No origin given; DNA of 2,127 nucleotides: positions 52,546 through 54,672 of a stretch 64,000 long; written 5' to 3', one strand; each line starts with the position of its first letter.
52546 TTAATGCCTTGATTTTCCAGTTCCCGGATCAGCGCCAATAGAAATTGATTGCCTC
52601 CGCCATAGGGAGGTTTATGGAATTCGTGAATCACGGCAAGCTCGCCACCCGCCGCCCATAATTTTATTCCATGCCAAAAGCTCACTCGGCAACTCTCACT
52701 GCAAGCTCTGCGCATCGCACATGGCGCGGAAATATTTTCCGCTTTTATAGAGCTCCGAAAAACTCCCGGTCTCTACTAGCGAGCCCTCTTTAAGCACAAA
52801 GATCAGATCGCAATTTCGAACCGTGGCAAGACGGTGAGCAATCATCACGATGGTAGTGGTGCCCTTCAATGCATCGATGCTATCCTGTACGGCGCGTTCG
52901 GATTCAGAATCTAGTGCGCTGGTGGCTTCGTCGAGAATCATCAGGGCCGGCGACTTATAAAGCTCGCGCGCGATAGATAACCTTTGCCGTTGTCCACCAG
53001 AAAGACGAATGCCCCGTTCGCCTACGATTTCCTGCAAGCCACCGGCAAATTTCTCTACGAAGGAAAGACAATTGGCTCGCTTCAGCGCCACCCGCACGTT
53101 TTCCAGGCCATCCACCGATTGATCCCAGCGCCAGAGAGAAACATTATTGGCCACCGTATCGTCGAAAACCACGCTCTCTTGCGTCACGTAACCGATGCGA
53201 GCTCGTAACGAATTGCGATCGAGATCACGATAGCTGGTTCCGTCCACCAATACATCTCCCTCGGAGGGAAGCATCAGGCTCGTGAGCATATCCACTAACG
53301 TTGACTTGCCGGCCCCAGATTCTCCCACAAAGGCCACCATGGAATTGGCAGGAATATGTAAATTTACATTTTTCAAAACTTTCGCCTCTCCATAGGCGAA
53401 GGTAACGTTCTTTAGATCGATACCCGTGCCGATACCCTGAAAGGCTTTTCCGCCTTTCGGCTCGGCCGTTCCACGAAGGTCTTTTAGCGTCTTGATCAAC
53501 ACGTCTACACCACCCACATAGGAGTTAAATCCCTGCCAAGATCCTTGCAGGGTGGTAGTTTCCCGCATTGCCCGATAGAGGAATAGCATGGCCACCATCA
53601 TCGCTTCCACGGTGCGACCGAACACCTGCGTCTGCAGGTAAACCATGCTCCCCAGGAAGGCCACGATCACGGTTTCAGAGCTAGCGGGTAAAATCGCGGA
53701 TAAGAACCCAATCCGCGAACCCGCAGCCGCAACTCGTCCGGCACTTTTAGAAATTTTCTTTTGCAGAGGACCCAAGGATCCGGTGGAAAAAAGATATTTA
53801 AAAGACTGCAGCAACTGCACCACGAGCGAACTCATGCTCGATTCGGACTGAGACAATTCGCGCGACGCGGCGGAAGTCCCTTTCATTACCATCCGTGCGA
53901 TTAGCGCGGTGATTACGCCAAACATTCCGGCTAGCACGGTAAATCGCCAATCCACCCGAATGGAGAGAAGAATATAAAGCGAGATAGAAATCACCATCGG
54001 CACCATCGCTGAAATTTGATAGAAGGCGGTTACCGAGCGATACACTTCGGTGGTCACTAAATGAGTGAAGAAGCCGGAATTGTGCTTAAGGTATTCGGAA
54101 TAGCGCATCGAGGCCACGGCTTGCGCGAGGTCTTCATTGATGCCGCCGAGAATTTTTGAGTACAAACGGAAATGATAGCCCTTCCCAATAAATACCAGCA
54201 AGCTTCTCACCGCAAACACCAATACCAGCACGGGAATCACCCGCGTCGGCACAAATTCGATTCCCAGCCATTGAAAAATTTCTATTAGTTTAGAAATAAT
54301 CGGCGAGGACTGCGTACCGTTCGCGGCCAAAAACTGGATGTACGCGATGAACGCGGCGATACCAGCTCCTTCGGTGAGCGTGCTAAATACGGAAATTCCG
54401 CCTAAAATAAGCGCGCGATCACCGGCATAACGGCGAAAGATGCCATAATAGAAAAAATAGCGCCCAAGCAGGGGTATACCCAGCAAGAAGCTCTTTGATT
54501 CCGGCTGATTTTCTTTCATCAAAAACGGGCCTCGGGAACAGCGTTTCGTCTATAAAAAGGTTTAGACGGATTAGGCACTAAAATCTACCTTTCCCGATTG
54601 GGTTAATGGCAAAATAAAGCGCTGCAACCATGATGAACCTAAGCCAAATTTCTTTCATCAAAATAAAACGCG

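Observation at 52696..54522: Single MsbA/PglK-like ABC half-transporter as the only recognisable exporter in a 46 kb glycan locus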

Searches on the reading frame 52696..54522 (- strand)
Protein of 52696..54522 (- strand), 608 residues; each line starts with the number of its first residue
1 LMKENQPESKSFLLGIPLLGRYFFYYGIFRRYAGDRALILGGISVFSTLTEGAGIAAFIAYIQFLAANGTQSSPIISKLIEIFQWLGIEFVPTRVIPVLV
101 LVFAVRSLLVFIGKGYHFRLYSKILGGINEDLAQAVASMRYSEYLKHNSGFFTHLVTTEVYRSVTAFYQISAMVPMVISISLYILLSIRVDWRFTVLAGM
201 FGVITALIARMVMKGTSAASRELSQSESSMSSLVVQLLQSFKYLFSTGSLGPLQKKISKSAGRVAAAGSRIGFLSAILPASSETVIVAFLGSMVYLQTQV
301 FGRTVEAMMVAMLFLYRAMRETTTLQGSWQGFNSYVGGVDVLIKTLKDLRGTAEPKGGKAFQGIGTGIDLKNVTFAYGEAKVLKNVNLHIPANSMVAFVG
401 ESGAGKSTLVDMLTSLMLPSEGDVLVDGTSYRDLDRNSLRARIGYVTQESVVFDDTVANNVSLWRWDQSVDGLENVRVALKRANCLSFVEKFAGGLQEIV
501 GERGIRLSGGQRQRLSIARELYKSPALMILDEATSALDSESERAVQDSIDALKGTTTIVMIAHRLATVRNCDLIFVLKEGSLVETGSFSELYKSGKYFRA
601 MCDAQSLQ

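Call 5: search_protein_families(library=pfam, proteins=[window:52696-54522:-], max_evalue=0.01)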
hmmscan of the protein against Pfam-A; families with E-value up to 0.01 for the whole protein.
window:52696-54522:- (608 aa): 7 families
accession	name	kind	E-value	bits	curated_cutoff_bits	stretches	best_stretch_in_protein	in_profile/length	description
PF00005.33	ABC_tran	-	7.1e-31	108.1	25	1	383-535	1-137/137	ABC transporter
PF13555.12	AAA_29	-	1e-06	28.8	27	1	386-421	15-50/61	P-loop containing region of AAA domain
PF02463.25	SMC_N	-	2.6e-06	27.5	40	1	397-575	28-209/220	RecF/RecN/SMC N terminal domain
PF03193.22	RsgA_GTPase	-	0.00069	19.9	30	1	379-415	93-128/174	RsgA GTPase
PF00664.28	ABC_membrane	-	0.0011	19.2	28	1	53-289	17-238/274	ABC transporter transmembrane region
PF06414.18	Zeta_toxin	-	0.0022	17.9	22.3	1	395-454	18-77/199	Zeta toxin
PF13401.12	AAA_22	-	0.0054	17.5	27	0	394-472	6-33/130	AAA domain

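Call 6: search_protein_families(library=ncbifam, proteins=[window:52696-54522:-], max_evalue=0.01)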
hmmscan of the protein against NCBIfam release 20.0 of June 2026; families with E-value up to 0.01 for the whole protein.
window:52696-54522:- (608 aa): 190 families (the best 25 are shown)
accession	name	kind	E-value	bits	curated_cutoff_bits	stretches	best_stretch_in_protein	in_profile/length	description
NF045513.1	HepA_fam_ABC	equivalog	7.3e-93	312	725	1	43-595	42-600/610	heterocyst formation ABC transporter subunit HepA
TIGR02203.1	MsbA_lipidA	equivalog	3.6e-86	289.9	602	1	57-597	19-562/572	lipid A export permease/ATP-binding protein MsbA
NF010178.0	PRK13657.1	equivalog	1.5e-74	251.5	733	1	176-607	140-572/588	glucan ABC transporter ATP-binding protein/ permease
TIGR03796.1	NHLM_micro_ABC1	equivalog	2.4e-70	237.6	853.3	1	96-598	197-705/710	NHLP family bacteriocin export ABC transporter peptidase/permease/ATPase subunit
TIGR02204.1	MsbA_rel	hypoth_equivalog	5e-70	236.8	780.4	1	110-603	69-573/576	ABC transporter, permease/ATP-binding protein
NF008381.0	PRK11176.1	equivalog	7.6e-70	235.9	867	1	103-597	75-572/582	lipid A ABC transporter ATP-binding protein/permease MsbA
NF050066.1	LPSTprtrPglK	equivalog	2.4e-67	227.7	1000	1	44-580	24-558/558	BC-type lipopolysaccharide transporter PglK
TIGR01846.1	type_I_sec_HlyB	subfamily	8.3e-67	226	725.55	1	316-606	405-693/694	type I secretion system permease/ATPase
TIGR00958.1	3a01208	subfamily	8.3e-64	216.1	874.6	1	96-601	204-710/711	antigen peptide transporter 2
TIGR03797.1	NHLM_micro_ABC2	equivalog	4e-63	214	709.4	1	141-605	216-685/686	NHLP bacteriocin export ABC transporter permease/ATPase subunit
TIGR02857.1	CydD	equivalog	8e-62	209.9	435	1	94-577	45-529/529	thiol reductant ABC exporter subunit CydD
NF052233.1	CphA_assoc_ABC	equivalog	4.2e-61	207.2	880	1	351-605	492-743/766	cyanophycin metabolism-associated ABC transporter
TIGR01192.1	chvA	subfamily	1.8e-59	201.9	585.4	1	351-603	318-568/585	glucan export ABC transporter ATP-binding protein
TIGR03375.1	type_I_sec_LssB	subfamily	3.7e-59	200.7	693.1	1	130-591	226-688/696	type I secretion system permease/ATPase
NF008056.1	PRK10790.1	equivalog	2.4e-55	188.2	746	1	362-599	334-570/584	SmdB family multidrug efflux ABC transporter permease/ATP-binding protein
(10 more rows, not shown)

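Call 13: find_homologous_proteins(query=window:52696-54522:-, max_evalue=1e-10)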
Query window:52696-54522:- (608 aa): 3080 proteins with E <= 1e-10 among 8000 candidates; the best 120 are listed.
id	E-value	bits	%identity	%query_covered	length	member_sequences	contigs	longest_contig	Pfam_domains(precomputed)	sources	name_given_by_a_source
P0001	0.0e+0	1309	100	100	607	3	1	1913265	PF00005.34,PF13555.13,PF02463.26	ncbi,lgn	ncbi:MAG: ABC transporter ATP-binding protein [Bacteriovoracia bacterium]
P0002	2.7e-252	856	65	100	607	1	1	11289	PF00005.34,PF02463.26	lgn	-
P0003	3.9e-237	806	62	98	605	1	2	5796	PF00005.34,PF13555.13,PF02463.26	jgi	jgi:ABC-type multidrug transport system fused ATPase/permease subunit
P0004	2.8e-235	800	70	87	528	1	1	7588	PF00005.34,PF13555.13,PF02463.26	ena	-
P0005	1.2e-230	785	59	98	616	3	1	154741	PF00005.34,PF13555.13,PF03193.23,PF02463.26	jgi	jgi:ABC-type multidrug transport system fused ATPase/permease subunit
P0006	8.5e-200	683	58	87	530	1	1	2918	PF00005.34,PF13555.13,PF02463.26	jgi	jgi:subfamily B ATP-binding cassette protein MsbA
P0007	4.2e-191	655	52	99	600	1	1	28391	PF00005.34,PF13555.13,PF02463.26,PF00664.29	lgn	-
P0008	2.1e-178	613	49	97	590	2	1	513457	PF00005.34,PF13555.13,PF02463.26,PF00664.29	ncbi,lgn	-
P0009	3.3e-174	599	49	98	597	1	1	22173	PF00005.34,PF13555.13,PF02463.26,PF00664.29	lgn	-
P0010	5.5e-152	525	44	96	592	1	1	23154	PF00005.34,PF03193.23,PF00664.29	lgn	-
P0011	7.8e-138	479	40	97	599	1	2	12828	PF00005.34,PF13555.13,PF02463.26,PF00664.29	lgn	-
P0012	1.9e-131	458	41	96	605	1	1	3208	PF00005.34,PF13555.13,PF02463.26,PF00664.29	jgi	jgi:subfamily B ATP-binding cassette protein MsbA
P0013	3.0e-128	447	39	98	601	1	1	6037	PF00005.34,PF13555.13,PF02463.26,PF00664.29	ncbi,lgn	-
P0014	3.4e-125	437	38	96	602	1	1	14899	PF00005.34,PF13555.13,PF02463.26,PF00664.29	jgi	jgi:ABC-type multidrug transport system fused ATPase/permease subunit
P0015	5.0e-124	433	39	96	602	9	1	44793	PF00005.34,PF13555.13,PF02463.26,PF00664.29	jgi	-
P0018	7.8e-122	426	39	97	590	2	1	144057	PF00005.34,PF02463.26,PF00664.29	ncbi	ncbi:MAG TPA: ABC transporter ATP-binding protein [Kofleriaceae bacterium]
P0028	2.3e-119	418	37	93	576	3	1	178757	PF00005.34,PF13555.13,PF02463.26,PF00664.29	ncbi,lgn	-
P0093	8.0e-116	406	38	93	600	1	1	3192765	PF00005.34,PF13555.13,PF02463.26,PF00664.29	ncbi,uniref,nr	ncbi:ABC transporter ATP-binding protein [Salisaeta longa]|uniref:ABC transporter ATP-binding protei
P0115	4.8e-115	403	36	97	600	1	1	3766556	PF00005.34,PF13555.13,PF02463.26,PF00664.29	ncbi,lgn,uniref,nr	ncbi:ABC transporter ATP-binding protein [Salinibacter ruber]|uniref:ABC transporter ATP-binding pro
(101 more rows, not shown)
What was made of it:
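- On ABC exporter, type IV (ABCB-like) half-transporter: It is recorded for relatives from about 52% identity downwards (call 13).
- Checked: The ATG form matches an NCBI protein from a Bacteriovoracia MAG at 100% identity (call 13).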

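Call 14: find_related_loci(query=window:52696-54522:-, collection=genome_contigs, flank=10000)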
Query window:52696-54522:- (608 aa) in genome_contigs; peptide patterns used: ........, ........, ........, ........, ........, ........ (x = any residue, [..] = any of these).
61 stretches matched a pattern; 4 encode a relative of the query (tblastn E <= 1e-3); 4 distinct loci.
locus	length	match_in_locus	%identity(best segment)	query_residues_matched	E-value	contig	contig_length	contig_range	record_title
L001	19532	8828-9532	39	370-606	1e-50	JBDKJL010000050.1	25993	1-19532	MAG: Candidatus Parcubacteria bacterium isolate guil_2019_sw_WHONDRS-S19S_0049_B_bin.21 scaffold_2014753, whole genome s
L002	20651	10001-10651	30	368-583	8e-22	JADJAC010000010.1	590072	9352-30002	MAG: Sphingomonadales bacterium isolate AalW_18-Q3-R10-53_BATAC.245 tig00405323-10-5900690, whole genome shotgun sequenc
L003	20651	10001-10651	29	368-583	9e-21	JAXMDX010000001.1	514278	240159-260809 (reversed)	MAG: Sphingomonadaceae bacterium isolate STL-PRO47 C1.180.fa-1, whole genome shotgun sequence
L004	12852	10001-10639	29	368-582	7e-18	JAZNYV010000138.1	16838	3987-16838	MAG: Faecousia sp. isolate T1900044774_TS20190240.MAGScoT_cleanbin_000007 SGB_2466_k141_2139603, whole genome shotgun se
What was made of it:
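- Tried and rejected: The genome_contigs scan did not recover the source genome or close relatives (call 14).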

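Call 15: find_encoding_contigs(protein=P0005, flank=10000, max_places=2)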
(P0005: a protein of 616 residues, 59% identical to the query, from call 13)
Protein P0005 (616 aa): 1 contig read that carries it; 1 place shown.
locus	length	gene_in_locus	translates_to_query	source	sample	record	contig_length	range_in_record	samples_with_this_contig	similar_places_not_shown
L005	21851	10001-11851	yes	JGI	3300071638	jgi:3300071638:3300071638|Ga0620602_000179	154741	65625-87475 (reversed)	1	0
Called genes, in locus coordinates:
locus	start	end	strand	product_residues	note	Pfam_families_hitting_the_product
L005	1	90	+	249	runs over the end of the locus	PF02348:CTP_transf_3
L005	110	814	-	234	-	PF00551:Formyl_trans_N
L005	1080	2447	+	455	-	-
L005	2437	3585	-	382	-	PF13489:Methyltransf_23, PF08242:Methyltransf_12 (weak), PF08484:Methyltransf_14, PF22674:C2185-like_N (weak)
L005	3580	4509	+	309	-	PF05721:PhyH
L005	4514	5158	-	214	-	PF02585:PIG-L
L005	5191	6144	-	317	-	PF13527:Acetyltransf_9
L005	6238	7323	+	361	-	-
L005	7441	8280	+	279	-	PF05721:PhyH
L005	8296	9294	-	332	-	PF01408:GFO_IDH_MocA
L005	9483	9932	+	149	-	PF13302:Acetyltransf_3, PF00583:Acetyltransf_1, PF13673:Acetyltransf_10 (weak), PF13508:Acetyltransf_7 (weak)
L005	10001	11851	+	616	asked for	PF03193:RsgA_GTPase (faint), PF02463:SMC_N (weak), PF13555:AAA_29 (weak), PF00005:ABC_tran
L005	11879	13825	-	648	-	-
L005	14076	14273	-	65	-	-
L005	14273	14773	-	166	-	PF01370:Epimerase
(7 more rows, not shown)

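Call 16: find_encoding_contigs(protein=P0008, flank=10000, max_places=2)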
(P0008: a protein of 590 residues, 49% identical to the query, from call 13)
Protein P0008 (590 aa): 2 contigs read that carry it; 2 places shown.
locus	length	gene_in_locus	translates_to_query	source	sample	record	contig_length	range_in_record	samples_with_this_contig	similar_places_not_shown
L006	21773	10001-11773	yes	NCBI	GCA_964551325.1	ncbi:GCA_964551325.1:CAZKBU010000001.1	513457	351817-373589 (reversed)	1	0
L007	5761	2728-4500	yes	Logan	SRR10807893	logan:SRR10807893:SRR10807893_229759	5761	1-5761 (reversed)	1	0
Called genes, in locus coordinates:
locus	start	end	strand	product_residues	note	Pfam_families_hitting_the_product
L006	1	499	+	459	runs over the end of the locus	-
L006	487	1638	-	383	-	PF13439:Glyco_transf_4 (weak), PF13579:Glyco_trans_4_4, PF00534:Glycos_transf_1, PF13692:Glyco_trans_1_4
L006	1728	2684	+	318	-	PF13692:Glyco_trans_1_4, PF00534:Glycos_transf_1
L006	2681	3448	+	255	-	PF00535:Glycos_transf_2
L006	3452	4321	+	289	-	PF01073:3Beta_HSD, PF01370:Epimerase, PF04321:RmlD_sub_bind, PF07993:NAD_binding_4 (faint), PF16363:GDP_Man_Dehyd, PF02719:Polysacc_synt_2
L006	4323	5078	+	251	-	PF13489:Methyltransf_23, PF13847:Methyltransf_31, PF08241:Methyltransf_11, PF08242:Methyltransf_12, PF13649:Methyltransf_25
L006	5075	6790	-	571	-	-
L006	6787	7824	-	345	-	PF00535:Glycos_transf_2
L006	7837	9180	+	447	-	-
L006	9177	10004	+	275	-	PF13489:Methyltransf_23, PF08241:Methyltransf_11, PF08242:Methyltransf_12, PF13649:Methyltransf_25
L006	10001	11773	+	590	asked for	PF00664:ABC_membrane, PF00005:ABC_tran, PF02463:SMC_N (faint), PF13555:AAA_29 (weak)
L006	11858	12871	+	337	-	PF00106:adh_short (weak), PF01073:3Beta_HSD, PF01370:Epimerase, PF02719:Polysacc_synt_2, PF04321:RmlD_sub_bind, PF07993:NAD_binding_4, PF13460:NAD_binding_10 (weak), PF16363:GDP_Man_Dehyd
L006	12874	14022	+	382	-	PF00155:Aminotran_1_2, PF01041:DegT_DnrJ_EryC1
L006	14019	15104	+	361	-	PF04101:Glyco_tran_28_C (weak)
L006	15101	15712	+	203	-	PF00551:Formyl_trans_N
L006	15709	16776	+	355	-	PF03102:NeuB, PF08666:SAF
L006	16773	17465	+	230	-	PF02348:CTP_transf_3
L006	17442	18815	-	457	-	-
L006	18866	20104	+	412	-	-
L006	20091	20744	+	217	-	PF00117:GATase, PF01174:SNO (weak), PF07722:Peptidase_C26 (weak)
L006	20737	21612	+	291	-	PF00977:His_biosynth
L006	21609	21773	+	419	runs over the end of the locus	-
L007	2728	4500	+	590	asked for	PF00664:ABC_membrane, PF00005:ABC_tran, PF02463:SMC_N (faint), PF13555:AAA_29 (weak)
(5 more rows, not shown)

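Call 17: find_encoding_contigs(protein=P0007, flank=10000, max_places=2)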
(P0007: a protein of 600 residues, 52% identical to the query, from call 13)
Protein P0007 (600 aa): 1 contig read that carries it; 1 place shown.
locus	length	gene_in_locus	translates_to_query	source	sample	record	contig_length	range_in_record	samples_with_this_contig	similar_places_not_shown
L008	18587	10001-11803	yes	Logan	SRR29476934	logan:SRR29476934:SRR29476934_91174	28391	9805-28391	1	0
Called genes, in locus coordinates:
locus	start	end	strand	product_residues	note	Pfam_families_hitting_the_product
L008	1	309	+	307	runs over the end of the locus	-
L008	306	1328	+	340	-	-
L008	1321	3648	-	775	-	PF13302:Acetyltransf_3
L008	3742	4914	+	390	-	-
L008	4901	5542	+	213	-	PF00117:GATase, PF01174:SNO (weak), PF07722:Peptidase_C26 (faint)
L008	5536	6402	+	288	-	PF00977:His_biosynth, PF05690:ThiG (faint)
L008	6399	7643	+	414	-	-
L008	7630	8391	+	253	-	PF00977:His_biosynth, PF05690:ThiG (faint), PF02581:TMP-TENI (faint), PF03060:NMO (faint), PF04309:G3P_antiterm (faint), PF01180:DHO_dh (faint), PF01207:Dus (faint)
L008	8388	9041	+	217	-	PF00117:GATase, PF07685:GATase_3 (weak), PF01174:SNO (faint)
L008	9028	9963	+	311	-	PF13439:Glyco_transf_4 (faint), PF13692:Glyco_trans_1_4 (weak), PF00534:Glycos_transf_1 (weak)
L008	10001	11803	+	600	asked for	PF00664:ABC_membrane (weak), PF00005:ABC_tran, PF02463:SMC_N (weak), PF13555:AAA_29 (weak)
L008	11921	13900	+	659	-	PF00884:Sulfatase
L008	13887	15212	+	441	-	PF00999:Na_H_Exchanger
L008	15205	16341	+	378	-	PF14306:PUA_2, PF01747:ATP-sulfurylase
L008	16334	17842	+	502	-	PF00224:PK, PF01583:APS_kinase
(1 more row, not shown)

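Call 21: search_solved_structures(query=window:52696-54522:-, max_evalue=1e-20)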
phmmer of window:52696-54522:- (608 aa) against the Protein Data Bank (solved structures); distinct sequences matched with E-value up to 1e-20: 303 (the best 60 are shown).
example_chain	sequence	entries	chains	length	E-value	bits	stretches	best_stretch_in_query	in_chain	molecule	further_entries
8woi_A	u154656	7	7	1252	1.9e-103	350.2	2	353-598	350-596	ABC transporter B family member 19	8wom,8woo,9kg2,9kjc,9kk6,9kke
8wp0_A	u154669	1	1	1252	1.2e-102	347.6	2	353-598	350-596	ABC transporter B family member 19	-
7niu_A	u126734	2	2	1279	8.2e-102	344.8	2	363-600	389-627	Isoform 2 of Phosphatidylcholine translocator ABCB4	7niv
7qkr_A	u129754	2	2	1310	3.1e-101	342.9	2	176-599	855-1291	Plasma membrane ATP-binding cassette transporter required for the export of a-factor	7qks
8gmg_A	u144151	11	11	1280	4.5e-101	342.4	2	355-601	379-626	ATP-dependent translocase ABCB1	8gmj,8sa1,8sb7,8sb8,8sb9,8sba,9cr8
6s7p_A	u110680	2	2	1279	5e-101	342.2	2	363-600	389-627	Phosphatidylcholine translocator ABCB4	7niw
8sa0_A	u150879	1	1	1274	5.7e-101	342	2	355-601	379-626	ATP-dependent translocase ABCB1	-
6qex_A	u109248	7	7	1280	6.3e-101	341.9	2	355-601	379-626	Multidrug resistance protein 1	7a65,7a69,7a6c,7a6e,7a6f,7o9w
8zpx_B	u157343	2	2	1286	1.2e-100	341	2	357-596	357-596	ABC transporter B family member 1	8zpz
9juj_A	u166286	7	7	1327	1.4e-100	340.8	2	357-596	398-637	ABC transporter B family member 1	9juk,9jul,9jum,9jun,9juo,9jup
8y6h_A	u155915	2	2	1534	1.4e-100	340.7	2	355-601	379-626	ATP-dependent translocase ABCB1,mNeonGreen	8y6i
6c0v_A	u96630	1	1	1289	2.8e-100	339.8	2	355-601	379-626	Multidrug resistance protein 1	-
9ody_A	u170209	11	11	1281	3.5e-100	339.5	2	156-602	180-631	ATP-binding cassette, sub-family B (MDR/TAP), member 4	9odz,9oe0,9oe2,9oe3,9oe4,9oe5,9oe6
9oe1_A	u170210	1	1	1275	4.1e-100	339.2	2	156-602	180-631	ATP-binding cassette, sub-family B (MDR/TAP), member 4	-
8zq4_B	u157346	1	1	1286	7.2e-100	338.4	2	357-596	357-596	ABC transporter B family member 1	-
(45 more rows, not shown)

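Call 62: find_encoding_contigs(protein=P0115, flank=8000, max_places=1)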
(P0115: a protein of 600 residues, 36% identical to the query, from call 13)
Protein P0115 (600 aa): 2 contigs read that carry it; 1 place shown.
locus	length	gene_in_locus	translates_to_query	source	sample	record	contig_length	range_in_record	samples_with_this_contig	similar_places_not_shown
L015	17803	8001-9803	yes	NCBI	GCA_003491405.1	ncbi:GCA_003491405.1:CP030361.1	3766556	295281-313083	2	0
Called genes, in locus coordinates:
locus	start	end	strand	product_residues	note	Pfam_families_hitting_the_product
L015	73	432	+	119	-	PF01909:NTP_transf_2, PF18765:Polbeta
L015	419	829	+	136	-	PF05168:HEPN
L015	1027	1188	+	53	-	PF05635:23S_rRNA_IVP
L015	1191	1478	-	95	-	-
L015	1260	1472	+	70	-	-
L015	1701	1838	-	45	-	-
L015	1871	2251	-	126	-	-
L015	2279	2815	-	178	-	PF09721:Exosortase_EpsH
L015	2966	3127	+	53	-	PF05635:23S_rRNA_IVP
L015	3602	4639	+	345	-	PF13522:GATase_6, PF13537:GATase_7, PF00733:Asn_synthase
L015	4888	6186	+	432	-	PF05935:Arylsulfotrans (weak), PF14269:Arylsulfotran_2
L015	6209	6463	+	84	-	-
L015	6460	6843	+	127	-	-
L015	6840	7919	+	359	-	PF00685:Sulfotransfer_1 (weak), PF13469:Sulfotransfer_3 (faint)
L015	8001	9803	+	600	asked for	PF00664:ABC_membrane, PF00005:ABC_tran, PF02463:SMC_N (weak), PF13555:AAA_29 (weak)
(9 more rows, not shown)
